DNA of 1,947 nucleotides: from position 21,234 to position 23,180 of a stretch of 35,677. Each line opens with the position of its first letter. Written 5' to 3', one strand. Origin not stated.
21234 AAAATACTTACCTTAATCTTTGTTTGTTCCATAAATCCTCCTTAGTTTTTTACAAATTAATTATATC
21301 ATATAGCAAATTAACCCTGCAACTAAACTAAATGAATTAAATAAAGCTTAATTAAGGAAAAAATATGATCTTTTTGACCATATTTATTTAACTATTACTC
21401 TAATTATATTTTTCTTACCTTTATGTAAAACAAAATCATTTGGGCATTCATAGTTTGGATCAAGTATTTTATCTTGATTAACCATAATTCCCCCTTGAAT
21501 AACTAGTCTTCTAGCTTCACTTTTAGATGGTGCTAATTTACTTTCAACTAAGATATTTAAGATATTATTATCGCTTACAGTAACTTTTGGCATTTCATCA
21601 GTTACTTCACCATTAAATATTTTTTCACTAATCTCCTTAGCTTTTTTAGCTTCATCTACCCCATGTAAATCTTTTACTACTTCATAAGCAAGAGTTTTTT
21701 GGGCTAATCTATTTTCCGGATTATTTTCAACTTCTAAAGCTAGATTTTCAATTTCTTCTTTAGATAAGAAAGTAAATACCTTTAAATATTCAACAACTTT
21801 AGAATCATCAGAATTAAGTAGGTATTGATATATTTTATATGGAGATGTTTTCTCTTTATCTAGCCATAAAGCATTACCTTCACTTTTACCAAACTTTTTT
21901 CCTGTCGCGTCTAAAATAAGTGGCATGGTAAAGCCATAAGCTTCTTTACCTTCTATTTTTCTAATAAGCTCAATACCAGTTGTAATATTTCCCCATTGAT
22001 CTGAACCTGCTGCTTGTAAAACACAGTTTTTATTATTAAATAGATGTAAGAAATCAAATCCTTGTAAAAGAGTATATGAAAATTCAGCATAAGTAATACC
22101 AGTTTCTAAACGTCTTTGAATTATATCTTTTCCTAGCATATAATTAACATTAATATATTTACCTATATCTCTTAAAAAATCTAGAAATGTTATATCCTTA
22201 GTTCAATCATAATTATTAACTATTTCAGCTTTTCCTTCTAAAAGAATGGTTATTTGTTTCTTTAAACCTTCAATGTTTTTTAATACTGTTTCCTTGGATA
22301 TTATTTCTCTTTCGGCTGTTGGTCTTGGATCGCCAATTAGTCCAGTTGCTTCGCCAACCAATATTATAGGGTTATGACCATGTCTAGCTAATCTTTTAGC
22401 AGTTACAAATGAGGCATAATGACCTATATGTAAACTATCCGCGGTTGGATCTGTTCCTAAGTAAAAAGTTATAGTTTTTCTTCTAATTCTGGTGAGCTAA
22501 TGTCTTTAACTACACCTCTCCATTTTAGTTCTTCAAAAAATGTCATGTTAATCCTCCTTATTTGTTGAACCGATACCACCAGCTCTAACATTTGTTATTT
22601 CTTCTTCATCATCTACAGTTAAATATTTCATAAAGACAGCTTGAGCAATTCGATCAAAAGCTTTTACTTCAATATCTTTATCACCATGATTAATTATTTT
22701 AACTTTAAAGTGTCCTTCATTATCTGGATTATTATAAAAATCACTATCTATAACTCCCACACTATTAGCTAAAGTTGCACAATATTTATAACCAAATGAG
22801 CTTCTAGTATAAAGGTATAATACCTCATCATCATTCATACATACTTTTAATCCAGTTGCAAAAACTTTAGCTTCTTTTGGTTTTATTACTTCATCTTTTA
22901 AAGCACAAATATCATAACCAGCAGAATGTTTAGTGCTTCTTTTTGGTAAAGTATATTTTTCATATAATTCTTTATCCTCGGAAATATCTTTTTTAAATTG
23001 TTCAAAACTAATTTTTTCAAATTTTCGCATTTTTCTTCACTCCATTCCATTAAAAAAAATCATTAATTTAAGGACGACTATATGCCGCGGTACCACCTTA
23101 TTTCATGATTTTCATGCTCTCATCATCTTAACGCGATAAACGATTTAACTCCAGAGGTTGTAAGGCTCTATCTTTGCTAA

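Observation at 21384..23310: T-box-like leader placed before dut rather than directly before tyrS, and tyrS itself carries two lesions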

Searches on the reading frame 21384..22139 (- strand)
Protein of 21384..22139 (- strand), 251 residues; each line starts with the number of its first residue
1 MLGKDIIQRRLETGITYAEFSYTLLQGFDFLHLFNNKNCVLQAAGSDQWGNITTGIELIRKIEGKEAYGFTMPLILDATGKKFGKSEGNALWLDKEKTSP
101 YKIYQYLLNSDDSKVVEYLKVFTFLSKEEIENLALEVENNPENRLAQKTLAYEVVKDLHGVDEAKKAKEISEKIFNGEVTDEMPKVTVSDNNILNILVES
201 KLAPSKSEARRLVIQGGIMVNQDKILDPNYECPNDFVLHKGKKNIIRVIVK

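Call 9: find_encoding_contigs(protein=window:21384-22139:-, flank=6000, max_places=10)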
Protein window:21384-22139:- (251 aa): 2 contigs read that carry it; 2 places shown.
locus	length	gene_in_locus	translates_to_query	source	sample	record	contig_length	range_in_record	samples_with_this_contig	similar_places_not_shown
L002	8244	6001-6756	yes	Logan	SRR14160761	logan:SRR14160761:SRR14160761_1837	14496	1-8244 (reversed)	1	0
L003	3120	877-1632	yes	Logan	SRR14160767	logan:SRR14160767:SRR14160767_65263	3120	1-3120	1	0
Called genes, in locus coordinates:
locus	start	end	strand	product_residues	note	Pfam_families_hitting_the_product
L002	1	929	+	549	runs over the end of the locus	PF01943:Polysacc_synt, PF03023:MurJ, PF01554:MatE (weak)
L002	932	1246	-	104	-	-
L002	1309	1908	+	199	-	PF24675:NpmA (weak), PF02390:Methyltransf_4, PF13649:Methyltransf_25 (weak), PF13847:Methyltransf_31 (weak)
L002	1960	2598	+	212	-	-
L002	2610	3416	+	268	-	-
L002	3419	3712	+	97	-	-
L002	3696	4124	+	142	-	-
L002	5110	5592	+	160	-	PF00692:dUTPase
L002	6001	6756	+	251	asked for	PF00579:tRNA-synt_1b, PF22421:SYY_C-terminal, PF01479:S4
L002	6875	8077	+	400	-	PF02511:Thy1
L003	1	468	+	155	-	?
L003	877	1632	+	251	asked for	PF00579:tRNA-synt_1b, PF22421:SYY_C-terminal, PF01479:S4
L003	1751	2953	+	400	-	PF02511:Thy1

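Call 58: list_cluster_members(proteins=[window:21384-22139:-, window:22548-23030:-, window:20063-21265:-, L001:6485-7660:+])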
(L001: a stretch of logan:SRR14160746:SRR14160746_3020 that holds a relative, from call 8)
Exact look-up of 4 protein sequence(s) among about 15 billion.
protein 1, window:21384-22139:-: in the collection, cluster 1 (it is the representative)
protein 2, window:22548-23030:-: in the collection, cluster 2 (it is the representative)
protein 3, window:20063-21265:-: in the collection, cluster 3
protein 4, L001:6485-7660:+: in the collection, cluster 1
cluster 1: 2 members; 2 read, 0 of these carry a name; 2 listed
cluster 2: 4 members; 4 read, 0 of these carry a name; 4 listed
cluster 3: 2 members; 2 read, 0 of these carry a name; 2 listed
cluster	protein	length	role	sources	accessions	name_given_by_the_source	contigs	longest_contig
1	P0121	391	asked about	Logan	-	-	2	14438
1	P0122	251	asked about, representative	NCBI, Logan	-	-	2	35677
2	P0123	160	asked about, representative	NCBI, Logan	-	-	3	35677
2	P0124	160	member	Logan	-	-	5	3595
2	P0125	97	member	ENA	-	-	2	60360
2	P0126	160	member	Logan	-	-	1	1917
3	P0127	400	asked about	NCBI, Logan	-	-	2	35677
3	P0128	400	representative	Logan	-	-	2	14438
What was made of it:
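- The contig comes from a metagenome bin (call 58).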

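Call 61: find_encoding_contigs(protein=P0121, flank=1500, max_places=10)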
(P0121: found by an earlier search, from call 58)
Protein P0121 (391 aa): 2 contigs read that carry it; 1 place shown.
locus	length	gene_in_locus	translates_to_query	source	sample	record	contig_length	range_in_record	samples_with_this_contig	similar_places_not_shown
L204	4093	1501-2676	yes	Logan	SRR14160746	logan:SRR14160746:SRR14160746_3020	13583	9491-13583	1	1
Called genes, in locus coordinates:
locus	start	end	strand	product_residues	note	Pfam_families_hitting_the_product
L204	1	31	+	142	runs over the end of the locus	-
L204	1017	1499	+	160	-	PF00692:dUTPase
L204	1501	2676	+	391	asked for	PF00579:tRNA-synt_1b, PF22421:SYY_C-terminal, PF01479:S4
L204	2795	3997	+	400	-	PF02511:Thy1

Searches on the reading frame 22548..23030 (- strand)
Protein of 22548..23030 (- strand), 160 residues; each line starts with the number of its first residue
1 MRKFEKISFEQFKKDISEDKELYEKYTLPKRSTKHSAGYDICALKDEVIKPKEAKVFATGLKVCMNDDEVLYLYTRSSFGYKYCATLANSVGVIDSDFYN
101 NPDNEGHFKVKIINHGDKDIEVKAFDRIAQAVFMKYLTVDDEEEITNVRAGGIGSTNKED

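Call 8: find_encoding_contigs(protein=window:22548-23030:-, flank=6000, max_places=10)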
Protein window:22548-23030:- (160 aa): 3 contigs read that carry it; 1 place shown.
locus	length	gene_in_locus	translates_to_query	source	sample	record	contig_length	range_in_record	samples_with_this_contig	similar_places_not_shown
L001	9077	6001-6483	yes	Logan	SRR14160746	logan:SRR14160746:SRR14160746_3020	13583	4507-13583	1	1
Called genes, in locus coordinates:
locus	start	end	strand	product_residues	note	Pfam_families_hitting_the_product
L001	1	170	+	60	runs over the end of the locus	PF10957:Spore_Cse60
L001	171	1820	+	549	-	PF01943:Polysacc_synt, PF03023:MurJ, PF01554:MatE (weak)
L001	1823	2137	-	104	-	-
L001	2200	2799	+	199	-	PF24675:NpmA (weak), PF02390:Methyltransf_4, PF13649:Methyltransf_25 (weak), PF13847:Methyltransf_31 (weak)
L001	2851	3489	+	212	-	-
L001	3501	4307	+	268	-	-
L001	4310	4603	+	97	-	-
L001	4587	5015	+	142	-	-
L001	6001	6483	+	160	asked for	PF00692:dUTPase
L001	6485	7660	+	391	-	PF00579:tRNA-synt_1b, PF22421:SYY_C-terminal, PF01479:S4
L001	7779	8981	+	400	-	PF02511:Thy1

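Call 43: search_protein_families(library=pfam, proteins=[window:22548-23030:-], max_evalue=0.01)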
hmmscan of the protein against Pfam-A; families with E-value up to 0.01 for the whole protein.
window:22548-23030:- (160 aa): 1 family
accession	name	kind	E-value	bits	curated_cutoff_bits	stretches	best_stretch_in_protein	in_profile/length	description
PF00692.24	dUTPase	-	1.1e-21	77.4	22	1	26-156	3-128/129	dUTPase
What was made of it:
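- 22548..23030 (-): dut, a trimeric-type dUTPase of 160 aa. It is intact and has GGAG 9 nt upstream of the ATG. PF00692, E = 1e-21 (call 43).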
